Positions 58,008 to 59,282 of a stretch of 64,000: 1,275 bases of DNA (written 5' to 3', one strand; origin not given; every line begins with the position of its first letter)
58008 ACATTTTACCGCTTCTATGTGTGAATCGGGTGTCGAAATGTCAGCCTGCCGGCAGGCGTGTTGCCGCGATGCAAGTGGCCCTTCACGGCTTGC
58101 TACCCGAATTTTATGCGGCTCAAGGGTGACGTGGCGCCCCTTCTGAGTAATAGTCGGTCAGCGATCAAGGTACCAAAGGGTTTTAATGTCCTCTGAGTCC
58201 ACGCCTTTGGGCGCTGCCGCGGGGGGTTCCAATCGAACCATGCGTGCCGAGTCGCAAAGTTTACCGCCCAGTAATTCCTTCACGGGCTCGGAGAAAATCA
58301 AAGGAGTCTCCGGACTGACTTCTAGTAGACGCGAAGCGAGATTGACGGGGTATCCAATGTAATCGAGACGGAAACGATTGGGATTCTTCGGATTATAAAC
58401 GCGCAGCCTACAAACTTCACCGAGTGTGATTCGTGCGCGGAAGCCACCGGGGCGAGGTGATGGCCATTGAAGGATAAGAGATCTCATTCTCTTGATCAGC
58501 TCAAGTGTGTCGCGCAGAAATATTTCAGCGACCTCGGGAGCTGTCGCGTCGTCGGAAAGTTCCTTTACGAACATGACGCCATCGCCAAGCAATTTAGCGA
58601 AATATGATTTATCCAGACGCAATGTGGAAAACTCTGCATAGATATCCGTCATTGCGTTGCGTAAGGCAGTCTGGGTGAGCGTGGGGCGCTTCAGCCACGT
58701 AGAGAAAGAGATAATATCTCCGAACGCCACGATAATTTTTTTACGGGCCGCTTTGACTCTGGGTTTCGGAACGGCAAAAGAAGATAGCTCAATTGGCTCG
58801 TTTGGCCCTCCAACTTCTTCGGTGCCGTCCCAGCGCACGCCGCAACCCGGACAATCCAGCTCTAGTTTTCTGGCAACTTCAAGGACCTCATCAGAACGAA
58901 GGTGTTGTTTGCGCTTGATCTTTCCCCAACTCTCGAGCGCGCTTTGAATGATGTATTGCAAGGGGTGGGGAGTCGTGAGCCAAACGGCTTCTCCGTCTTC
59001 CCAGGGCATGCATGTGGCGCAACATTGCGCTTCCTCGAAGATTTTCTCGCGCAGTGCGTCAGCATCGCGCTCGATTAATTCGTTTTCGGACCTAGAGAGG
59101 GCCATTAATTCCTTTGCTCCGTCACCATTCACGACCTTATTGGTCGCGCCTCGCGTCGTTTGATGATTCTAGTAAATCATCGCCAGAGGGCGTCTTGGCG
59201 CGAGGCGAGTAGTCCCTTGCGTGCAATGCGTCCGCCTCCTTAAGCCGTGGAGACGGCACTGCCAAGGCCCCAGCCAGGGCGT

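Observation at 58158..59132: Stand-alone class III nucleotidyl cyclase with a Cys-rich N-terminal domain inside the defence island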

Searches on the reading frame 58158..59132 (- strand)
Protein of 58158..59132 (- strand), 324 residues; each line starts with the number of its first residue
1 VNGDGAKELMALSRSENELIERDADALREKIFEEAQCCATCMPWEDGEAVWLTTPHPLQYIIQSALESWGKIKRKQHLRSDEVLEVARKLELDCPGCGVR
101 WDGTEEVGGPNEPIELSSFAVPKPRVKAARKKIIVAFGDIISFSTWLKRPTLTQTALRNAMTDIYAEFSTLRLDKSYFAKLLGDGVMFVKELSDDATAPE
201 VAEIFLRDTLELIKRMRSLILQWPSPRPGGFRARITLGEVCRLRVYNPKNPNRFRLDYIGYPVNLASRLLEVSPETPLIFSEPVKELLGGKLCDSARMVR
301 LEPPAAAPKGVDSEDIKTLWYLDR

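Call 3: search_protein_families(library=pfam, proteins=[window:58158-59132:-], max_evalue=0.1)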
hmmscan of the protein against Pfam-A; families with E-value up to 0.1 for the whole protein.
window:58158-59132:- (324 aa): 1 family
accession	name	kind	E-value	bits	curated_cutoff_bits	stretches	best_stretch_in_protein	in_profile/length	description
PF00211.25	Guanylate_cyc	-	0.00036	20.6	21.9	1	131-289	7-156/183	Adenylate and Guanylate cyclase catalytic domain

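Call 4: search_protein_families(library=padloc, proteins=[window:58158-59132:-], max_evalue=0.1)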
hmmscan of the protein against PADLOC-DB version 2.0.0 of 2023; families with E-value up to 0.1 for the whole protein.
window:58158-59132:- (324 aa): 1 family
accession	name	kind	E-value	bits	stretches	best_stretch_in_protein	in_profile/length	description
PDLC00734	PycC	-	2.7e-05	21.4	1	119-268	176-319/374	Pycsar cyclase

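Call 5: find_homologous_proteins(query=window:58158-59132:-, max_evalue=0.001)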
Query window:58158-59132:- (324 aa): 6 proteins with E <= 0.001 among 3480 candidates.
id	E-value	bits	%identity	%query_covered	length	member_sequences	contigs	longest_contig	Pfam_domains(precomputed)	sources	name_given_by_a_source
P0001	1.4e-210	716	100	97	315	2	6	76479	-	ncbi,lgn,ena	-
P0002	1.6e-73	266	42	97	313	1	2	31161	-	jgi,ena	jgi:class 3 adenylate cyclase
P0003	2.1e-71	259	42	97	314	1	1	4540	-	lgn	-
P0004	2.9e-30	124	40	59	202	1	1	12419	-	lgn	-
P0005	1.5e-27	115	35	62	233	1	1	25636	-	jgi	jgi:class 3 adenylate cyclase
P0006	8.6e-24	102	35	59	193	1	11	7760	-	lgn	-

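Call 6: search_protein_families(library=ncbifam, proteins=[window:58158-59132:-], max_evalue=0.1)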
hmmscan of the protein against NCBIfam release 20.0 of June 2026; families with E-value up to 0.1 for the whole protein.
window:58158-59132:- (324 aa): 0 families

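Call 7: find_encoding_contigs(protein=P0002, flank=10000, max_places=4)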
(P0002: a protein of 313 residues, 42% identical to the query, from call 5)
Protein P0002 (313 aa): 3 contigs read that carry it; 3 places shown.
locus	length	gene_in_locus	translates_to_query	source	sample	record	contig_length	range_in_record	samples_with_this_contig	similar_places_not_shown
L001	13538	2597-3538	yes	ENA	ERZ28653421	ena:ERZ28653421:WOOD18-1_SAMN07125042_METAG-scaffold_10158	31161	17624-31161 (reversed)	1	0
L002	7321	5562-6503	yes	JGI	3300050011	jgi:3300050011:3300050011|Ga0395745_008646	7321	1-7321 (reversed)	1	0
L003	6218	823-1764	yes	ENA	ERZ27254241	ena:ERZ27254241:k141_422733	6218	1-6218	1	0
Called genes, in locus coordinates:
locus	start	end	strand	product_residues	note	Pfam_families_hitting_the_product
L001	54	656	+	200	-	PF01726:LexA_DNA_bind, PF00717:Peptidase_S24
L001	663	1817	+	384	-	-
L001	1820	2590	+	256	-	PF07505:DUF5131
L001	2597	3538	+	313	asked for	-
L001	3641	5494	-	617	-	PF00580:UvrD-helicase, PF13086:AAA_11 (faint), PF13191:AAA_16 (faint), PF13245:AAA_19, PF13604:AAA_30 (faint), PF01443:Viral_helicase1 (faint), PF13361:UvrD_C, PF13538:UvrD_C_2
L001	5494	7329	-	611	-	PF02463:SMC_N (weak), PF11398:DUF2813 (weak), PF13175:AAA_15, PF13476:AAA_23, PF13175:AAA_15, PF13304:AAA_21, PF11398:DUF2813, PF20469:OLD-like_TOPRIM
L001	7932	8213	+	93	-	PF12728:HTH_17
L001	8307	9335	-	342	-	PF24624:Int_N (weak), PF00589:Phage_integrase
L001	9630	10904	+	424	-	PF04966:OprB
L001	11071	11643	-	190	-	PF01169:GDT1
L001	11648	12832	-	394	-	PF13185:GAF_2, PF01590:GAF, PF13492:GAF_3, PF13487:HD_5, PF01966:HD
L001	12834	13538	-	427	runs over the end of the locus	PF12838:Fer4_7 (weak), PF13183:Fer4_8, PF13187:Fer4_9 (weak), PF13534:Fer4_17, PF02754:CCG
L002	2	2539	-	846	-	?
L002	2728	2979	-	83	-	-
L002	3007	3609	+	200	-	PF01726:LexA_DNA_bind, PF00717:Peptidase_S24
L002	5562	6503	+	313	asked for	-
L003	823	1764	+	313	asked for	-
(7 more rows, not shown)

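Call 8: find_encoding_contigs(protein=P0005, flank=10000, max_places=4)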
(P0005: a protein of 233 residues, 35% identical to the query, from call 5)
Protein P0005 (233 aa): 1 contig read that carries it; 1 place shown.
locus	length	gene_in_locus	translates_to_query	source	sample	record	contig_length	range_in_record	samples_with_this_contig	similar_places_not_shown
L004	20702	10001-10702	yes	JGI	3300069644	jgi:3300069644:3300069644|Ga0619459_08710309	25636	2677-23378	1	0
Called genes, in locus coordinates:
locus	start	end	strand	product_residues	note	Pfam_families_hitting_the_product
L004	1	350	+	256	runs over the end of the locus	PF13641:Glyco_tranf_2_3, PF00535:Glycos_transf_2, PF10111:Glyco_tranf_2_2, PF02709:Glyco_transf_7C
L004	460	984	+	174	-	PF13578:Methyltransf_24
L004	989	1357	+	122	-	-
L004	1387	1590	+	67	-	-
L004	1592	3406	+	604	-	-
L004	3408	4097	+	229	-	-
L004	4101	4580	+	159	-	-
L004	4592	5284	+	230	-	-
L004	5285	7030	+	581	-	-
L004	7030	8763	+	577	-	-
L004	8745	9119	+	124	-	-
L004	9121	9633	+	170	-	PF05838:Glyco_hydro_108, PF09374:PG_binding_3 (weak)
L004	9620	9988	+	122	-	-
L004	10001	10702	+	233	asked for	-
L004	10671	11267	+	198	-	-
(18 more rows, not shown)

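Call 9: find_encoding_contigs(protein=P0004, flank=10000, max_places=4)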
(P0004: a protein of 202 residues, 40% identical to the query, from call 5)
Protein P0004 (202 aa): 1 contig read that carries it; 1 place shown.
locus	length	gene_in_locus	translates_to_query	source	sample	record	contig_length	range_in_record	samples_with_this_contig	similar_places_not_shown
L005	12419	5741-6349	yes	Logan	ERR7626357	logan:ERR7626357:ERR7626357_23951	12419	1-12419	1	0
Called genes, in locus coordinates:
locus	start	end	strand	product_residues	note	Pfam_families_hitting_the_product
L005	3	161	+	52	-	?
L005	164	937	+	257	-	-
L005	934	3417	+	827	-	-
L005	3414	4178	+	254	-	-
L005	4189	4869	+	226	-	-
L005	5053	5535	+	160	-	PF08291:Peptidase_M15_3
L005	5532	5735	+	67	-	-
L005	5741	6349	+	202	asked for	-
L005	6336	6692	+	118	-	-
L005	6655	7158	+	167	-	-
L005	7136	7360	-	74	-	-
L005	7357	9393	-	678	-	-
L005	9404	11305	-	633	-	PF01612:DNA_pol_A_exo1, PF00476:DNA_pol_A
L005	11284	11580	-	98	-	-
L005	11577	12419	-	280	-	?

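Call 10: find_encoding_contigs(protein=P0001, flank=10000, max_places=6)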
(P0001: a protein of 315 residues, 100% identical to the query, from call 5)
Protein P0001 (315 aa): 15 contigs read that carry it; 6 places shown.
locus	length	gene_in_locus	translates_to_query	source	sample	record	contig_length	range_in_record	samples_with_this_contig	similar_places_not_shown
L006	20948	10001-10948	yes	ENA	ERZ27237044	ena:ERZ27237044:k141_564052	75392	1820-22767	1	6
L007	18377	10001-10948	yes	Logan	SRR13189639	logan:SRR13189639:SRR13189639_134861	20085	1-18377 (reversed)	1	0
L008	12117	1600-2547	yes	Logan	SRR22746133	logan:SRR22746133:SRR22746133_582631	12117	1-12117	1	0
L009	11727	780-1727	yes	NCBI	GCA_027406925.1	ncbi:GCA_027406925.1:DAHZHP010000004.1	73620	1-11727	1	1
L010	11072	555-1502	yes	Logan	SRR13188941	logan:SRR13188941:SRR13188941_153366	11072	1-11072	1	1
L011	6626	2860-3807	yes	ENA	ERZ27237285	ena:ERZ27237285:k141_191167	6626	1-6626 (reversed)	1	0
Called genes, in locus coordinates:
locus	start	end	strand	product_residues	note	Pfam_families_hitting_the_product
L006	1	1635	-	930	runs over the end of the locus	PF20464:MmeI_N, PF20465:MmeI_hel, PF20473:MmeI_Mtase, PF20466:MmeI_TRD (weak)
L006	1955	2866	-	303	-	-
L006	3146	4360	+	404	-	PF13481:AAA_25, PF03796:DnaB_C (weak)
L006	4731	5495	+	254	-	PF01555:N6_N4_Mtase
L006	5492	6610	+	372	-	PF01170:UPF0020 (faint), PF08241:Methyltransf_11 (faint), PF13649:Methyltransf_25 (faint), PF01555:N6_N4_Mtase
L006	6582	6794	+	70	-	PF12728:HTH_17, PF00376:MerR (weak)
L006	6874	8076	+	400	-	PF00589:Phage_integrase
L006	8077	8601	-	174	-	PF14367:DUF4411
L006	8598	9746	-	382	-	PF06114:Peptidase_M78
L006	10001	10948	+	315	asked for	-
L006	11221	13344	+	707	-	-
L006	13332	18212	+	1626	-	PF00270:DEAD, PF00271:Helicase_C, PF09369:MZB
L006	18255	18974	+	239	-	PF04250:DUF429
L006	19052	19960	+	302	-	-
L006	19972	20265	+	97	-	-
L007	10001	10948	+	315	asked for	-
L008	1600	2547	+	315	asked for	-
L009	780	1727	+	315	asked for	-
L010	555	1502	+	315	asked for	-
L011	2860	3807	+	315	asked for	-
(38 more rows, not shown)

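Call 11: find_encoding_contigs(protein=P0003, flank=10000, max_places=3)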
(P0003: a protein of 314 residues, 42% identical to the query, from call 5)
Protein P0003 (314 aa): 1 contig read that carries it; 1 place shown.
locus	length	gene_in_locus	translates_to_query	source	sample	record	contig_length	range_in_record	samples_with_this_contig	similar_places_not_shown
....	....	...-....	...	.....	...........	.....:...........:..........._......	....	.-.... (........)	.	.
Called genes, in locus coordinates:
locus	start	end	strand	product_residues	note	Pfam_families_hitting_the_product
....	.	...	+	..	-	?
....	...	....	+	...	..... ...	-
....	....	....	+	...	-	-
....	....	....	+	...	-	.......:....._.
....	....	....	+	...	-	-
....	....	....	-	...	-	?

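Call 12: find_encoding_contigs(protein=P0006, flank=10000, max_places=4)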
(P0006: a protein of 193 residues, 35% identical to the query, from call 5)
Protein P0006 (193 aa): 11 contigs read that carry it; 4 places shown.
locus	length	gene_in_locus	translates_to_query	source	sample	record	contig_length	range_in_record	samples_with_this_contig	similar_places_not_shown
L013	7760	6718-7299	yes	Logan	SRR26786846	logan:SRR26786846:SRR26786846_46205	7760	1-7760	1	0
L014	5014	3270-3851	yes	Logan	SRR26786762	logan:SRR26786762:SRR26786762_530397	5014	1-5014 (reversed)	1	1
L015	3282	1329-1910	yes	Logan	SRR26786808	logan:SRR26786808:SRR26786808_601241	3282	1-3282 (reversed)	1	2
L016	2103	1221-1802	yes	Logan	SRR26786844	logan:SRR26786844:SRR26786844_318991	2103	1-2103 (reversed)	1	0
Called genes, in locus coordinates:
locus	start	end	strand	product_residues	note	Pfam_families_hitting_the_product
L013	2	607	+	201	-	?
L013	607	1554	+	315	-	-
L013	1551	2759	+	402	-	-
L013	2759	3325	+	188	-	-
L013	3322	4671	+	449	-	-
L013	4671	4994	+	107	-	-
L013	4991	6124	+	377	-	-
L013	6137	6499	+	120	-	PF08291:Peptidase_M15_3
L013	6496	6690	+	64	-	-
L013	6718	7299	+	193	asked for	-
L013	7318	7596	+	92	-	-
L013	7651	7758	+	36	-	?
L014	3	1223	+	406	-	?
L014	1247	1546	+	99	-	-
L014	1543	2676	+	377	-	-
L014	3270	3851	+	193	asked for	-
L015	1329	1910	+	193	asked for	-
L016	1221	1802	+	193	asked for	-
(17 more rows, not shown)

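Call 14: search_solved_structures(query=window:58158-59132:-, max_evalue=10, show_alignments=3)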
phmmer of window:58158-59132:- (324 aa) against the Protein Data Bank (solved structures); distinct sequences matched with E-value up to 10: 1.
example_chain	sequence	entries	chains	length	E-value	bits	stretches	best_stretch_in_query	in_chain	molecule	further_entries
2rdx_A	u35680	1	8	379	1.1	11.6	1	281-305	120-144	Mandelate racemase/muconate lactonizing enzyme, putative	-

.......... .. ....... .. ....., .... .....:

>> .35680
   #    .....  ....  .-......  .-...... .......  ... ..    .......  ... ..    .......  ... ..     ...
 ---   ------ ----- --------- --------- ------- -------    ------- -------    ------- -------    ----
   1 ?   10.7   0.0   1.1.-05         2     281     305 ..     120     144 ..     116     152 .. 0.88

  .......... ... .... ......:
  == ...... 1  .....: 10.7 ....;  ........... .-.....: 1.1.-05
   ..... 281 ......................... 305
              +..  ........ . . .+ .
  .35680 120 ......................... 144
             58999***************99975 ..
